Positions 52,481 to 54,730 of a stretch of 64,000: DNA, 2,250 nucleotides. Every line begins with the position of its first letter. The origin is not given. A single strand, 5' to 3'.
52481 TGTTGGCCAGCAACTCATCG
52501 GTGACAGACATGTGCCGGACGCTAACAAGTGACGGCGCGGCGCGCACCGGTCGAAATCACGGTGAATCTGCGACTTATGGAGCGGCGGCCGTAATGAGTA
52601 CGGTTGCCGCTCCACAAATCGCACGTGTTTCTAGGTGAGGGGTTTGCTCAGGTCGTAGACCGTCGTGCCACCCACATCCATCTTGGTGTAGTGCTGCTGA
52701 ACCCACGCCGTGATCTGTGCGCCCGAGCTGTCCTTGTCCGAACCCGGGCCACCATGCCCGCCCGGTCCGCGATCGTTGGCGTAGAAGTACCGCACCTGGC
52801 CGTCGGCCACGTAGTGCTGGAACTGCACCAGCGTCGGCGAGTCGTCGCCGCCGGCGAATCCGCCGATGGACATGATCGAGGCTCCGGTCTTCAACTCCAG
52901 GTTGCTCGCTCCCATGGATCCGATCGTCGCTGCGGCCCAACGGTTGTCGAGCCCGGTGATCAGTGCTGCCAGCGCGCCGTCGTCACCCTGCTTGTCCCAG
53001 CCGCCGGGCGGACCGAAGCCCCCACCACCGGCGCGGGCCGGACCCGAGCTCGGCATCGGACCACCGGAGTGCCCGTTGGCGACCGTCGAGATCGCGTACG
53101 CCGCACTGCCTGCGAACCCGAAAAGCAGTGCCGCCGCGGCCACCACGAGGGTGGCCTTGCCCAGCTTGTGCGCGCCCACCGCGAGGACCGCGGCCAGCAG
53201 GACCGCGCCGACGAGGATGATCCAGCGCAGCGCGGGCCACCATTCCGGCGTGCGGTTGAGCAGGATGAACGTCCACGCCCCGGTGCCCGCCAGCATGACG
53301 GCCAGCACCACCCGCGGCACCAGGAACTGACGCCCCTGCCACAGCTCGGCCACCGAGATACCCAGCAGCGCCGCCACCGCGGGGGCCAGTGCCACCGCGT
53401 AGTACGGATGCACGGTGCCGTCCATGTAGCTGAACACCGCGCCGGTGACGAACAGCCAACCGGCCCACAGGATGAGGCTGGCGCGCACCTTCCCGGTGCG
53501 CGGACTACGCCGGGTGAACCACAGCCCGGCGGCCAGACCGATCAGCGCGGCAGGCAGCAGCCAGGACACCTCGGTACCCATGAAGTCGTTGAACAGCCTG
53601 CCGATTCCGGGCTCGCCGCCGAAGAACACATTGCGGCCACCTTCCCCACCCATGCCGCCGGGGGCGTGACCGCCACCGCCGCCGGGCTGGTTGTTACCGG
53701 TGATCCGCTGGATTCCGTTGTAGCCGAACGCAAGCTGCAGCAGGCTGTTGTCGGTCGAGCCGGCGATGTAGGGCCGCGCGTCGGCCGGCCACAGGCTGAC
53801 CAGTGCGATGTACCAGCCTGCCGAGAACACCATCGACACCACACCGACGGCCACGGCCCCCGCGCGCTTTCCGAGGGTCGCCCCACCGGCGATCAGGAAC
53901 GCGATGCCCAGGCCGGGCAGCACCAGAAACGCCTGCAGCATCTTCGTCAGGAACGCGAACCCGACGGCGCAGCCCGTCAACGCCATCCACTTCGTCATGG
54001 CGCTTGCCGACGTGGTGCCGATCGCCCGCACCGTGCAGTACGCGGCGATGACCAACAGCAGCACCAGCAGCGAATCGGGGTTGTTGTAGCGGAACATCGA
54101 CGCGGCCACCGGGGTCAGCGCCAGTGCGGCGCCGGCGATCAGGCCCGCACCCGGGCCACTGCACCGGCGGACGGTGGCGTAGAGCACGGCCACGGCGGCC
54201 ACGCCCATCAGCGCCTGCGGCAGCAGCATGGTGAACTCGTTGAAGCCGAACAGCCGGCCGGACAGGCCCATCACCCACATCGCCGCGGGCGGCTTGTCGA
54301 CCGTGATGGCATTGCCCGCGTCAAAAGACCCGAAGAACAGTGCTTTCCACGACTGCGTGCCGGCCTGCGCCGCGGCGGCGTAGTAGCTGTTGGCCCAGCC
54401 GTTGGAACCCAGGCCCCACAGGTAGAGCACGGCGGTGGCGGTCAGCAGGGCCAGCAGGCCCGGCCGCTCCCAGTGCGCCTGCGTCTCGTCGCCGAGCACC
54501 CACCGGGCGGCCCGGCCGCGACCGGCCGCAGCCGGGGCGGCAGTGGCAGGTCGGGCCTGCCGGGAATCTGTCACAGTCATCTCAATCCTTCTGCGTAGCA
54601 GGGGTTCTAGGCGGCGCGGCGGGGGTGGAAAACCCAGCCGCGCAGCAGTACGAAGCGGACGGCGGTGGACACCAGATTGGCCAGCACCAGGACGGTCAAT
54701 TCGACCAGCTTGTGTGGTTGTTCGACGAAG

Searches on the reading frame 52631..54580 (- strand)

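Call 63: search_protein_families(library=pfam, proteins=[window:52631-54580:-])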
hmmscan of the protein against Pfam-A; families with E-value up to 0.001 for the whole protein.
window:52631-54580:- (649 aa): 2 families
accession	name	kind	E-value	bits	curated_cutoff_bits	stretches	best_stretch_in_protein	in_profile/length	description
PF13231.12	PMT_2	-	1.3e-29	103.9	26.1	1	95-254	1-156/160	Dolichyl-phosphate-mannose-protein mannosyltransferase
PF24878.1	YkcB_C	-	3.7e-22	78.5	27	1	546-630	12-85/85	Putative mannosyltransferase YkcB-like, C-terminal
